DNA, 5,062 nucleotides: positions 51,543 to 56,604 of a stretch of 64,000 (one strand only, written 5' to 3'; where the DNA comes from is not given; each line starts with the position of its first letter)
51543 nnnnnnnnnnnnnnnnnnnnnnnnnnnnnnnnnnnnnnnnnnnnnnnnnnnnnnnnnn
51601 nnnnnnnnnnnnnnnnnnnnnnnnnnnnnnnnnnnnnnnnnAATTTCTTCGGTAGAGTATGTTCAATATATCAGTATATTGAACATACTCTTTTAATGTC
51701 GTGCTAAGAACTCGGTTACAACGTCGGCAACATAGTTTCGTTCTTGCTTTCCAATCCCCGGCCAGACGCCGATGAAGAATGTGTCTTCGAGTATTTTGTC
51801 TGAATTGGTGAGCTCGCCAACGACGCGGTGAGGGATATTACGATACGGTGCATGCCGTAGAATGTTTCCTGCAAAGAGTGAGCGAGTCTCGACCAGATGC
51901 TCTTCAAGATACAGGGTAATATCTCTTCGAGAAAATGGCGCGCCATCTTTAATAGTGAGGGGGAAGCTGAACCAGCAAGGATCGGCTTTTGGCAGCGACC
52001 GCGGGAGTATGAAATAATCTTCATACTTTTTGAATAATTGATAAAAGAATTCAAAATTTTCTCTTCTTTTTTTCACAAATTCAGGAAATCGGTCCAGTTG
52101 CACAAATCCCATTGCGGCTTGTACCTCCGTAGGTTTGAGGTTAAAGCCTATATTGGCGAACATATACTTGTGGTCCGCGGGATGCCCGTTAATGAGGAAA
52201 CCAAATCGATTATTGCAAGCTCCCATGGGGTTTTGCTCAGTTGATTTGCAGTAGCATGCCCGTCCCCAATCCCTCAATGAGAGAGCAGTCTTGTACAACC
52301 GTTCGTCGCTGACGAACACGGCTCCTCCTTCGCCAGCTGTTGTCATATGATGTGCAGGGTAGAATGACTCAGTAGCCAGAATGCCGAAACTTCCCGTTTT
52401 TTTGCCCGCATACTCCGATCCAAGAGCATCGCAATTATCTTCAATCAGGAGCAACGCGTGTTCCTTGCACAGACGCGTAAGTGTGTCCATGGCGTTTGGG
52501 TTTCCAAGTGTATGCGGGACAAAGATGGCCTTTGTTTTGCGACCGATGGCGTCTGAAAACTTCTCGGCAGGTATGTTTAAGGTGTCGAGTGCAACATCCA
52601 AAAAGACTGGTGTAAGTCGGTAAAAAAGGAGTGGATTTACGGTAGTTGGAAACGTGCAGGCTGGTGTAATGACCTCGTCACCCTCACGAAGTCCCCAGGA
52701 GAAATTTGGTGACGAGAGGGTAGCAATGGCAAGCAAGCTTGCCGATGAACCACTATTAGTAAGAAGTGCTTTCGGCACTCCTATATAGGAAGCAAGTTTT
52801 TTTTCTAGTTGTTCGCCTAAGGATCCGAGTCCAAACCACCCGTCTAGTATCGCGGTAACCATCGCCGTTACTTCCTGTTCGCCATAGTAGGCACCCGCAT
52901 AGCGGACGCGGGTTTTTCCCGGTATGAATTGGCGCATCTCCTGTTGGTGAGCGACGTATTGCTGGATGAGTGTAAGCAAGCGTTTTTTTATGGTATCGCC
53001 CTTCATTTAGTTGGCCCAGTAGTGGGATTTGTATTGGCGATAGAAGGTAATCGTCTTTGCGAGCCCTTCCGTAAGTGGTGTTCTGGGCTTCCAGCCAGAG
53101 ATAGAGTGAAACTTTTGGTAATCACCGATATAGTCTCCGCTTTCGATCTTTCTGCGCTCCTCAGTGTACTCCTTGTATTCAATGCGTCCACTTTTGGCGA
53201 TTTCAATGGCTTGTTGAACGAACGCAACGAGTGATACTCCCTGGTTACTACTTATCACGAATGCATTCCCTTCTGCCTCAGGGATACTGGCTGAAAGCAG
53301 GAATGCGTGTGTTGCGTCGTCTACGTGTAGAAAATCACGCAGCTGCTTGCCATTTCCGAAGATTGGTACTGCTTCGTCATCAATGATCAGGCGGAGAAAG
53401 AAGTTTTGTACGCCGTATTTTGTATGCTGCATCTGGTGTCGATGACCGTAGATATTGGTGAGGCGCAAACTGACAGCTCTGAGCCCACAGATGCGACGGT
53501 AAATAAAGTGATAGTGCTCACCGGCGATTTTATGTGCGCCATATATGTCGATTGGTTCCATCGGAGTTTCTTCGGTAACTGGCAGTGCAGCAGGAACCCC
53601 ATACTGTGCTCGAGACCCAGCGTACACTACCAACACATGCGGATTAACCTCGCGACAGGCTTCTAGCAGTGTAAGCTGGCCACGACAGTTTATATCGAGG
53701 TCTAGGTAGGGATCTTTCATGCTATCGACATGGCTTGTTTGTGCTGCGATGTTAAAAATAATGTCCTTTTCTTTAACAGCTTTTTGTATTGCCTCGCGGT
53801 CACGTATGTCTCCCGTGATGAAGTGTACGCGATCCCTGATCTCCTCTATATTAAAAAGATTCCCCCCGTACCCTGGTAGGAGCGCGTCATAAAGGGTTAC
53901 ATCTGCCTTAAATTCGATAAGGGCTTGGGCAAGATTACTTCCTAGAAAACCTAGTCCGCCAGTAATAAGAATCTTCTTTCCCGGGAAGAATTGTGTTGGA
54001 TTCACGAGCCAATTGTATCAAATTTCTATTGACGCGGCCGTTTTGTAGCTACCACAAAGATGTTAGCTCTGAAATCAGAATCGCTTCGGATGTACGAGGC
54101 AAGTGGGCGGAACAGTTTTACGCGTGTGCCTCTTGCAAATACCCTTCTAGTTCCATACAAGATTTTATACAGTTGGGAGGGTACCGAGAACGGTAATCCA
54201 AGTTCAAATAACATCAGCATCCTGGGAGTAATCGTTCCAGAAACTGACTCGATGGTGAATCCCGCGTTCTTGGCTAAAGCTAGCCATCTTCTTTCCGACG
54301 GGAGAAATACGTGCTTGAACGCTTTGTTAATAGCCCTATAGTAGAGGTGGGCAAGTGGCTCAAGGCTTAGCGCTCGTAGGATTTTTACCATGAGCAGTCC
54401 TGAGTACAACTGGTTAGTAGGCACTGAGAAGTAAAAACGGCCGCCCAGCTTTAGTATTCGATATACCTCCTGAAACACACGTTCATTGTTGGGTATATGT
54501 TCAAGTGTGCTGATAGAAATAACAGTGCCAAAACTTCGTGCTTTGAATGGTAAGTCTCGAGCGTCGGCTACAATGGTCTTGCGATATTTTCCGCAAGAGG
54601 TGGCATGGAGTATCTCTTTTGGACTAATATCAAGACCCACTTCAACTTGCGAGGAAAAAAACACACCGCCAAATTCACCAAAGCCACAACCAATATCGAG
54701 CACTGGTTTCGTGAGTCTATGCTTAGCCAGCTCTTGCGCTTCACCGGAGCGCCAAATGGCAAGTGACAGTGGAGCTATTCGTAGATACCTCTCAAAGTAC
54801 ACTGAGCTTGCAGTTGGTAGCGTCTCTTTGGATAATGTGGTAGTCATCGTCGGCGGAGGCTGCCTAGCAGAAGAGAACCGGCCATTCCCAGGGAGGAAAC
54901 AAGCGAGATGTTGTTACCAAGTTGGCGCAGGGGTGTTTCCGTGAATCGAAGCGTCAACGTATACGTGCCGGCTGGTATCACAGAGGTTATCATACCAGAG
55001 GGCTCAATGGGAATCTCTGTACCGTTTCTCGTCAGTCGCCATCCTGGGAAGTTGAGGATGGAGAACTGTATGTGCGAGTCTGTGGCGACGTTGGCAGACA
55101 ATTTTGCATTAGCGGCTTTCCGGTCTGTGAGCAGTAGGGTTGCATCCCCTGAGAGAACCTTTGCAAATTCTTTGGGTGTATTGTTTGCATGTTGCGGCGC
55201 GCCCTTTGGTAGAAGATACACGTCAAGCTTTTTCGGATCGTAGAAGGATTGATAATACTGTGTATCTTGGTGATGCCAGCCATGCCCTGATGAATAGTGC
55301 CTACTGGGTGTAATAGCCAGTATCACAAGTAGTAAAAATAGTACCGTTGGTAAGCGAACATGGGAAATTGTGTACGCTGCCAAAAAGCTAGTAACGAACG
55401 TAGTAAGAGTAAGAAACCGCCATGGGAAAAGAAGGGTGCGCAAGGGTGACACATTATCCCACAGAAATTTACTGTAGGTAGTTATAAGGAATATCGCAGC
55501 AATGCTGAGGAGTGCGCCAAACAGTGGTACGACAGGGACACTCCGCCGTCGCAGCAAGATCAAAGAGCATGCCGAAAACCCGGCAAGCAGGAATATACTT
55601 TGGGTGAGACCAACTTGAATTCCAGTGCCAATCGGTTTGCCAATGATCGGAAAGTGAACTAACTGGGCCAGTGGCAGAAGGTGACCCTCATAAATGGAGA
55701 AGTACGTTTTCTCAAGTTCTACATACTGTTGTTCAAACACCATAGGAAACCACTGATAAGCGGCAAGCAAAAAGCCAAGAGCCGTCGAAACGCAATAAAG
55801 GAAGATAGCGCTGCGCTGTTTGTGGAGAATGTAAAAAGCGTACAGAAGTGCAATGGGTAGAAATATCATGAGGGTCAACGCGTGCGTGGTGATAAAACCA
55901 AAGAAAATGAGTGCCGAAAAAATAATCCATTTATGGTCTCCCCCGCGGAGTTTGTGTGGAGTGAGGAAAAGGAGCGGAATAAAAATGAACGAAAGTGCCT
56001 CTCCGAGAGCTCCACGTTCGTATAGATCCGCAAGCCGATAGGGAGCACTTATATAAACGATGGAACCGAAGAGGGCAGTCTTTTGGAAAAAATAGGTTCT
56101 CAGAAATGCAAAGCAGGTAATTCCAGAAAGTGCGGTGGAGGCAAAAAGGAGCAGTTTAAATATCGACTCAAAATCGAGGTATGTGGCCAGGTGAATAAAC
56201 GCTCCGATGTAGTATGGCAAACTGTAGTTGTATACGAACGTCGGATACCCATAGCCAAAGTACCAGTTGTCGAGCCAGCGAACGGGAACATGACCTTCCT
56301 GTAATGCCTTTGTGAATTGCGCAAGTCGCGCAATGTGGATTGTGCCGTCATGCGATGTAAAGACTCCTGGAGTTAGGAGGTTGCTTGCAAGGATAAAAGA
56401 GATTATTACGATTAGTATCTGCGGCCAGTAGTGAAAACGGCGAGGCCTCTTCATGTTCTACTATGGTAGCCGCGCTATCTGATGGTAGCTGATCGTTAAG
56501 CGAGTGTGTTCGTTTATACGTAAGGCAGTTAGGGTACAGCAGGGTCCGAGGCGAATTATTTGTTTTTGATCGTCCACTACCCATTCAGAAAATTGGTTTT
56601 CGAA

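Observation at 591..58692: Nineteen GT-C-type polytopic membrane glycosyltransferases in 64 kb, suggesting a combinatorial lipid-carrier-dependent extracytoplasmic glycosylation island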

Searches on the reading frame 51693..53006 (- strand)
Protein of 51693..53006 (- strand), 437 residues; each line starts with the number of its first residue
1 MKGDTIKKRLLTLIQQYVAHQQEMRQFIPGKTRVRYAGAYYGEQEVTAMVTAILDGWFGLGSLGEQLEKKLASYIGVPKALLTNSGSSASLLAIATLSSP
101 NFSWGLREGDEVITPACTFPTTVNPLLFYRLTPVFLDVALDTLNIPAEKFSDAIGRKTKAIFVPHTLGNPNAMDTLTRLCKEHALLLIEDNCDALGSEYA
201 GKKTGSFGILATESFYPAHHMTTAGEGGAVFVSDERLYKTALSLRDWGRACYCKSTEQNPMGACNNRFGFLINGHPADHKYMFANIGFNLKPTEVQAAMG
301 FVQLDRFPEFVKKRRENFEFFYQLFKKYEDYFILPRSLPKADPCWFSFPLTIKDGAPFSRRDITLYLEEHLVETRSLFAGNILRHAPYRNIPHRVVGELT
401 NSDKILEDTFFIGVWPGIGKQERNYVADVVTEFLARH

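Call 8: search_protein_families(library=pfam, proteins=[window:51693-53006:-], max_evalue=0.001)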
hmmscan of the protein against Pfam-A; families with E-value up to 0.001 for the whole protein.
window:51693-53006:- (437 aa): 2 families
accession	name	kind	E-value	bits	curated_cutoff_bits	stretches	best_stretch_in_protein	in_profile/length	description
PF01041.23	DegT_DnrJ_EryC1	-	3.8e-79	267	19.8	1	44-430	5-359/360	DegT/DnrJ/EryC1/StrS aminotransferase family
PF01053.26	Cys_Met_Meta_PP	-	6e-05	22.2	27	1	65-192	55-175/381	Cys/Met metabolism PLP-dependent enzyme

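Call 18: list_cluster_members(proteins=[window:51693-53006:-, window:53007-54005:-, window:37910-38923:+, window:59612-61507:+, window:28543-29250:+, window:19329-20654:-, window:26210-27910:+, window:56461-57996:-, window:36786-37913:+, window:22322-23977:+])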
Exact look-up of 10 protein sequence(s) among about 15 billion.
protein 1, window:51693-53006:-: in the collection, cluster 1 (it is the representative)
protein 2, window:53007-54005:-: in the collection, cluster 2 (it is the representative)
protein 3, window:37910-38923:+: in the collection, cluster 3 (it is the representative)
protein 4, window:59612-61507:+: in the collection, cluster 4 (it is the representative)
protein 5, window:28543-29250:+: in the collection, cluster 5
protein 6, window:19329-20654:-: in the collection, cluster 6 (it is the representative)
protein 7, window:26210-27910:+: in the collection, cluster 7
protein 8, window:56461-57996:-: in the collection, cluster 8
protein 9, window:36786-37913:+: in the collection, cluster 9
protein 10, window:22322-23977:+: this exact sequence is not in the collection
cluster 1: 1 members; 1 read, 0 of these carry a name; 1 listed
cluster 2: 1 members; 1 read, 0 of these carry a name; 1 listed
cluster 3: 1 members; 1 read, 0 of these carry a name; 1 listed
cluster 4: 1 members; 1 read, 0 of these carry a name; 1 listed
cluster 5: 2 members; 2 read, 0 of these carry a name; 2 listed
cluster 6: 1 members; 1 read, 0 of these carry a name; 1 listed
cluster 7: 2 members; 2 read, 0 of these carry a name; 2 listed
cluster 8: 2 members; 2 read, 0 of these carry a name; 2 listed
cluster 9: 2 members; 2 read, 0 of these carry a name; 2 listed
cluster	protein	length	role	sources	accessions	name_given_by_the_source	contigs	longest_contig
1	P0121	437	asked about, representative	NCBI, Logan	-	-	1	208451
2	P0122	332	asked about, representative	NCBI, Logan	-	-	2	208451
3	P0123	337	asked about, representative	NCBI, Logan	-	-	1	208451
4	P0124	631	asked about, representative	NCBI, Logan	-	-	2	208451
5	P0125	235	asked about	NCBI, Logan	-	-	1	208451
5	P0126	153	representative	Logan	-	-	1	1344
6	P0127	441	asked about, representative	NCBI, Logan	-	-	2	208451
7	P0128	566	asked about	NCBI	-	-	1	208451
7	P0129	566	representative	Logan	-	-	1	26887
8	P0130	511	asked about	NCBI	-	-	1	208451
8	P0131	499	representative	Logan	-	-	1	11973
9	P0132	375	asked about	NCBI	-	-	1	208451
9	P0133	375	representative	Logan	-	-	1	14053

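Call 30: search_protein_families(library=ncbifam, proteins=[window:51693-53006:-], max_evalue=0.00001)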
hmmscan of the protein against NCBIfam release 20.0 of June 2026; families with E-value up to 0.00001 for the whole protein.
window:51693-53006:- (437 aa): 8 families
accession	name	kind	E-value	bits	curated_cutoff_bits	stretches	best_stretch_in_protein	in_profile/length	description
NF011936.0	PRK15407.1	equivalog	1e-157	525.4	423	1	3-435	6-437/440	lipopolysaccharide biosynthesis protein RfbH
TIGR03588.1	PseC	equivalog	2.9e-49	168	423.5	1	36-433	4-379/380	UDP-4-amino-4,6-dideoxy-N-acetyl-beta-L-altrosamine transaminase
TIGR04181.1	NHT_00031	hypoth_equivalog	4.2e-46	157.5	420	2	43-244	10-220/359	LegC family aminotransferase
NF008687.0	PRK11706.1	equivalog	1.3e-42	145.9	375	1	37-434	5-374/375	dTDP-4-amino-4,6-dideoxygalactose transaminase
TIGR02379.1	ECA_wecE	subfamily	3.3e-36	124.8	434.85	1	45-335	13-278/376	dTDP-4-amino-4,6-dideoxy-D-glucose transaminase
NF008658.2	PRK11658.1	equivalog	1.5e-33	116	631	1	41-378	12-324/379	UDP-4-amino-4-deoxy-L-arabinose aminotransferase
TIGR04427.1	PLP_DesI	equivalog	6.2e-29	101.3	650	1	60-253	50-233/390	dTDP-4-dehydro-6-deoxyglucose aminotransferase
NF006096.0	PRK08248.1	equivalog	2e-06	26.7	726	1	65-192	67-187/431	homocysteine synthase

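Call 43: search_solved_structures(query=A2, max_evalue=1)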
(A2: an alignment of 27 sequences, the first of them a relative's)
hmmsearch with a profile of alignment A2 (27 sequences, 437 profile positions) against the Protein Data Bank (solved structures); distinct sequences matched with E-value up to 1: 0.

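Call 51: predict_structure(alignment_id=A2)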
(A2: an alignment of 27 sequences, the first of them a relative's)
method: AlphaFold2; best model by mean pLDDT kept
length: 441 residues; sequences in the alignment: 27
mean_pLDDT: 87.0   pTM: 0.90
mean pLDDT of the five models: 87.0, 86.9, 84.8, 83.9, 83.9
residues with pLDDT >= 90: 270; 70-90: 119; 50-70: 40; < 50: 12
segments of 3 or more residues with pLDDT < 50: 402-407, 437-441
pLDDT, mean of each block of 10 residues (from residue 1): 81 92 90 96 77 91 90 97 92 83 96 92 82 90 94 91 77 90 88 95 97 92 94 88 92 97 97 94 93 93 95 96 92 68 69 70 84 94 94 76 48 81 93 53 32
secondary structure, 60 per line:
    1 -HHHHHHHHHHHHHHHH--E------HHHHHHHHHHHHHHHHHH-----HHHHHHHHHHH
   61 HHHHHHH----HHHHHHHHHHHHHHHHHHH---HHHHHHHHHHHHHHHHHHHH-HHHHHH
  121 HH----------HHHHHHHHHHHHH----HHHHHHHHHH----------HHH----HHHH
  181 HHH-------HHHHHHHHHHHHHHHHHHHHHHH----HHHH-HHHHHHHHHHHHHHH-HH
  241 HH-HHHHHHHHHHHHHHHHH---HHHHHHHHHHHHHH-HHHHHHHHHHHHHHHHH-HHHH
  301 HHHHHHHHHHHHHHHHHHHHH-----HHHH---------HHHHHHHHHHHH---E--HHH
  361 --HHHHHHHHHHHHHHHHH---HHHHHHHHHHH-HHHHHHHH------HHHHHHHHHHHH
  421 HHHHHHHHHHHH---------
elements in order: H2-17 H27-44 H50-67 H72-90 H94-113 H115-122 H133-145 H150-159 H177-183 H191-213 H218-221 H223-237 H239-242 H244-260 H264-277 H279-295 H297-321 H327-330 H340-351 H363-379 H383-393 H395-402 H409-432

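Call 70: find_encoding_contigs(protein=window:51693-53006:-, flank=10000, max_places=3)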
Protein window:51693-53006:- (437 aa): 1 contig read that carries it; 1 place shown.
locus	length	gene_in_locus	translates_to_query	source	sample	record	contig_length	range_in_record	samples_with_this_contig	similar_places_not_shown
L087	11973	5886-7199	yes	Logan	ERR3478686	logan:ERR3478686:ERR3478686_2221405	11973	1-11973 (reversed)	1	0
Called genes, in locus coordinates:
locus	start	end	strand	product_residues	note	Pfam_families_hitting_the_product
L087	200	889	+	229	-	PF00535:Glycos_transf_2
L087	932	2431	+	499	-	-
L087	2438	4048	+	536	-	PF10131:PTPS_related (weak)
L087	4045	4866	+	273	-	PF13489:Methyltransf_23, PF01209:Ubie_methyltran (weak), PF08241:Methyltransf_11, PF08242:Methyltransf_12, PF13649:Methyltransf_25, PF13847:Methyltransf_31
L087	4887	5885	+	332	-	PF04321:RmlD_sub_bind, PF01073:3Beta_HSD, PF01370:Epimerase, PF02719:Polysacc_synt_2, PF16363:GDP_Man_Dehyd, PF07993:NAD_binding_4 (weak)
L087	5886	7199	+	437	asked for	PF01041:DegT_DnrJ_EryC1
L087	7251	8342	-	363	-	PF00534:Glycos_transf_1, PF13692:Glyco_trans_1_4, PF13524:Glyco_trans_1_2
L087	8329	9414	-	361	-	PF13439:Glyco_transf_4, PF13579:Glyco_trans_4_4 (faint), PF13692:Glyco_trans_1_4, PF13524:Glyco_trans_1_2, PF00534:Glycos_transf_1 (weak)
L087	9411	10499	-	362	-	PF13439:Glyco_transf_4, PF13579:Glyco_trans_4_4 (weak), PF20706:GT4-conflict, PF00534:Glycos_transf_1, PF13692:Glyco_trans_1_4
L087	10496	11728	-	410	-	PF13439:Glyco_transf_4, PF13579:Glyco_trans_4_4, PF20706:GT4-conflict, PF00534:Glycos_transf_1, PF13692:Glyco_trans_1_4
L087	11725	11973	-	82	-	?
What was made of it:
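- Checked: A further ERR3478686 contig carries the same gene order as window genes g39-g48 (call 70).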

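Call 77: search_protein_families(library=pfam, alignment_id=A2, max_evalue=0.1)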
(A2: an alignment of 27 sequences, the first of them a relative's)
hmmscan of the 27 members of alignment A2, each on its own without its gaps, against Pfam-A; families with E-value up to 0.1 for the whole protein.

A. member 1, P0127 (441 aa): 0 families

B. families by the number of members that match (of 27 scanned): 8 families
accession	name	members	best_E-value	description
PF07695.17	7TMR-DISM_7TM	2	0.00018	7TM diverse intracellular signalling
PF21898.1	Sarcolamban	2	0.022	Sarcolamban protein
PF19545.4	DUF6069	1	0.0035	Family of unknown function (DUF6069)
PF12420.13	DUF3671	1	0.015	Fam-L, Fam-M like protein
PF09990.14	DUF2231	1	0.029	Predicted membrane protein (DUF2231)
PF10854.13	DUF2649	1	0.032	Protein of unknown function (DUF2649)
PF11241.13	DUF3043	1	0.049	Protein of unknown function (DUF3043)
PF14426.11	Imm2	1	0.062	Immunity protein Imm2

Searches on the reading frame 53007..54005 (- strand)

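Call 8: search_protein_families(library=pfam, proteins=[window:53007-54005:-], max_evalue=0.001)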
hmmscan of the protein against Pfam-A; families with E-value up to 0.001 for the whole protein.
window:53007-54005:- (332 aa): 7 families
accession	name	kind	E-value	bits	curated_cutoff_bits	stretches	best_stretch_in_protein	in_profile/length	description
PF01370.27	Epimerase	-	1.5e-48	165.8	20.9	1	12-250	1-238/240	NAD dependent epimerase/dehydratase family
PF16363.11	GDP_Man_Dehyd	-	8.7e-48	163.9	27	1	13-318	1-332/332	GDP-mannose 4,6 dehydratase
PF01073.25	3Beta_HSD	-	1.2e-14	54.5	22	1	13-240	1-230/280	3-beta hydroxysteroid dehydrogenase/isomerase family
PF04321.23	RmlD_sub_bind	-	1.6e-12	47.5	27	1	11-189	2-155/287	RmlD substrate binding domain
PF02719.21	Polysacc_synt_2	-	1e-09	38.5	20.2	1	12-272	1-249/293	Polysaccharide biosynthesis protein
PF07993.18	NAD_binding_4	-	1.1e-08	34.9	20.1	1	14-228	1-251/258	Male sterility protein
PF00106.31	adh_short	-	5.1e-05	23.3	26.6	1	10-79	1-70/195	short chain dehydrogenase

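Call 80: search_protein_families(library=ncbifam, proteins=[window:53007-54005:-], max_evalue=1e-8)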
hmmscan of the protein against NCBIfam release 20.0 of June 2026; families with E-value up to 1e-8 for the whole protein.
window:53007-54005:- (332 aa): 20 families
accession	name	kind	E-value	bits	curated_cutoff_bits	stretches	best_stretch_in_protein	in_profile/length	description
TIGR01181.1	dTDP_gluc_dehyt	equivalog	1.8e-43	148.9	365.1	1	11-328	1-317/321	dTDP-glucose 4,6-dehydratase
TIGR01179.1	galE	equivalog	6e-35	120.6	262.3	1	11-316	1-319/332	UDP-glucose 4-epimerase GalE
TIGR04180.1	EDH_00030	hypoth_equivalog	1.4e-30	106.4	475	1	12-308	1-295/297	NAD-dependent 4,6-dehydratase LegB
NF011728.1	PRK15181.1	equivalog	1.1e-29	103.5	760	1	9-327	15-342/348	Vi polysaccharide biosynthesis UDP-N-acetylglucosaminuronic acid C-4 epimerase TviC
NF007490.0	PRK10084.1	subfamily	1.7e-24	86.5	649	2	143-326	155-338/361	dTDP-glucose 4,6-dehydratase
NF007582.0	PRK10217.1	equivalog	1.8e-23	83.3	698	1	10-327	2-336/355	dTDP-glucose 4,6-dehydratase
TIGR02197.1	heptose_epim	equivalog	5.4e-23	81.6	274.6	1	12-316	1-307/316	ADP-glyceromanno-heptose 6-epimerase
NF043036.1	ErythonDh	equivalog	3.8e-22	78.9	325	1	11-185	2-179/321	D-erythronate dehydrogenase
TIGR02622.1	CDP_4_6_dhtase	equivalog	1.2e-21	77.3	278.45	1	6-325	1-333/352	CDP-glucose 4,6-dehydratase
TIGR01472.1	gmd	equivalog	5.2e-15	55.5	415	1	58-284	54-281/342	GDP-mannose 4,6-dehydratase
NF007956.0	PRK10675.1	subfamily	5.6e-14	52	394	1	11-313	2-320/338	UDP-glucose 4-epimerase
NF041015.1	UDPsulfquin_syn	equivalog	9.3e-14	51.2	575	1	55-327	63-368/384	UDP-sulfoquinovose synthase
NF008872.0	PRK11908.1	equivalog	1.5e-13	50.6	294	1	10-325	2-338/349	bifunctional UDP-4-keto-pentose/UDP-xylose synthase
NF042423.1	oxyalk_red_Shew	equivalog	1.8e-13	50.2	580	1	10-270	9-257/331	2-alkyl-3-oxoalkanoate reductase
NF047922.1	GDPFucSynFcl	equivalog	1.3e-12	47.8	500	1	115-325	90-304/308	GDP-L-fucose synthase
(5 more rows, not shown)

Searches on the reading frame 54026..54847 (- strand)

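Call 8: search_protein_families(library=pfam, proteins=[window:54026-54847:-], max_evalue=0.001)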
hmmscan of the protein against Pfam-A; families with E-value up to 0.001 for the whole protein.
window:54026-54847:- (273 aa): 7 families
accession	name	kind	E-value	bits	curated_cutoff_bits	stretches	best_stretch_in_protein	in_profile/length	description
PF08241.18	Methyltransf_11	-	5.6e-18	65.8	21.2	1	50-140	1-95/95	Methyltransferase domain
PF13489.12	Methyltransf_23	-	1.4e-16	61.1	27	1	40-201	17-163/164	Methyltransferase domain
PF13649.12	Methyltransf_25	-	1.6e-13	51.6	27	1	49-136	1-97/97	Methyltransferase domain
PF13847.12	Methyltransf_31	-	2.9e-12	46.9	27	1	47-144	5-113/145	Methyltransferase domain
PF08242.18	Methyltransf_12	-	5.7e-09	37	30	1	50-138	1-98/98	Methyltransferase domain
PF01209.24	Ubie_methyltran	-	4.3e-06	26.7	20.1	1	31-140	34-154/233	ubiE/COQ5 methyltransferase family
PF03141.22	Methyltransf_29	-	4.4e-05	22.7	23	1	42-143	114-220/506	Putative S-adenosyl-L-methionine-dependent methyltransferase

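Call 80: search_protein_families(library=ncbifam, proteins=[window:54026-54847:-], max_evalue=1e-8)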
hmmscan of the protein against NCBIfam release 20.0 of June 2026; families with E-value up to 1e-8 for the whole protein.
window:54026-54847:- (273 aa): 3 families
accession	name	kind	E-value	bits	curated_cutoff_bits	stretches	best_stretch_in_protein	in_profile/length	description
NF045667.1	MTase_DVU1556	equivalog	1.1e-13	51.1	155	1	37-141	14-120/213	DVU_1556 family methyltransferase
TIGR02072.1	BioC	equivalog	8.5e-11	42.1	184.95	1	44-143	33-135/244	malonyl-ACP O-methyltransferase BioC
NF041536.1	ArsM_DUF2284_UU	exception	5.4e-09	34.9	575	1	44-140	75-180/459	arsenite methyltransferase/DUF2284 domain selenoprotein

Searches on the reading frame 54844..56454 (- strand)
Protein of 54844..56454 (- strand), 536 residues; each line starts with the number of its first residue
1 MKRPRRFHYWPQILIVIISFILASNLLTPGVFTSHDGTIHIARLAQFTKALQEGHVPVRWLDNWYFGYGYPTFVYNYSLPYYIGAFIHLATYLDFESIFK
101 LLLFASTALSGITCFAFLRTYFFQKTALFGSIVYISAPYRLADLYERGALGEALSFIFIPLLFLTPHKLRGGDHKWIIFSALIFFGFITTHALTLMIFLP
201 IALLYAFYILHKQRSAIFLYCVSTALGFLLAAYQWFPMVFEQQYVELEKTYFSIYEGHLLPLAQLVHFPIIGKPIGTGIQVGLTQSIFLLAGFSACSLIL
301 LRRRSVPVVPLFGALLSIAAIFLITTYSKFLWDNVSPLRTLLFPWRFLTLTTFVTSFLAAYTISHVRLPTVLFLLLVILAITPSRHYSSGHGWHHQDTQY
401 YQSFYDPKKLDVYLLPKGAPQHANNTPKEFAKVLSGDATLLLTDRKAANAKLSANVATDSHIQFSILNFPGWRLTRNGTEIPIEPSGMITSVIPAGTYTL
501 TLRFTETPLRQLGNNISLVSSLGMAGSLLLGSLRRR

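Call 5: search_protein_families(library=pfam, proteins=[window:54844-56454:-], max_evalue=0.01)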
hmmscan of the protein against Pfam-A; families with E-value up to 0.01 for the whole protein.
window:54844-56454:- (536 aa): 1 family
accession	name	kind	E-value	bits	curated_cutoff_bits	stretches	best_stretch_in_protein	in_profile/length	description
PF10131.15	PTPS_related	-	2.6e-07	30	26.4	1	77-382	5-299/621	6-pyruvoyl-tetrahydropterin synthase related domain; membrane protein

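Call 11: search_protein_families(library=ncbifam, proteins=[window:54844-56454:-], max_evalue=0.01)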
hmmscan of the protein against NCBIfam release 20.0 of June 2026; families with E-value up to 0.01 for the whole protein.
window:54844-56454:- (536 aa): 0 families
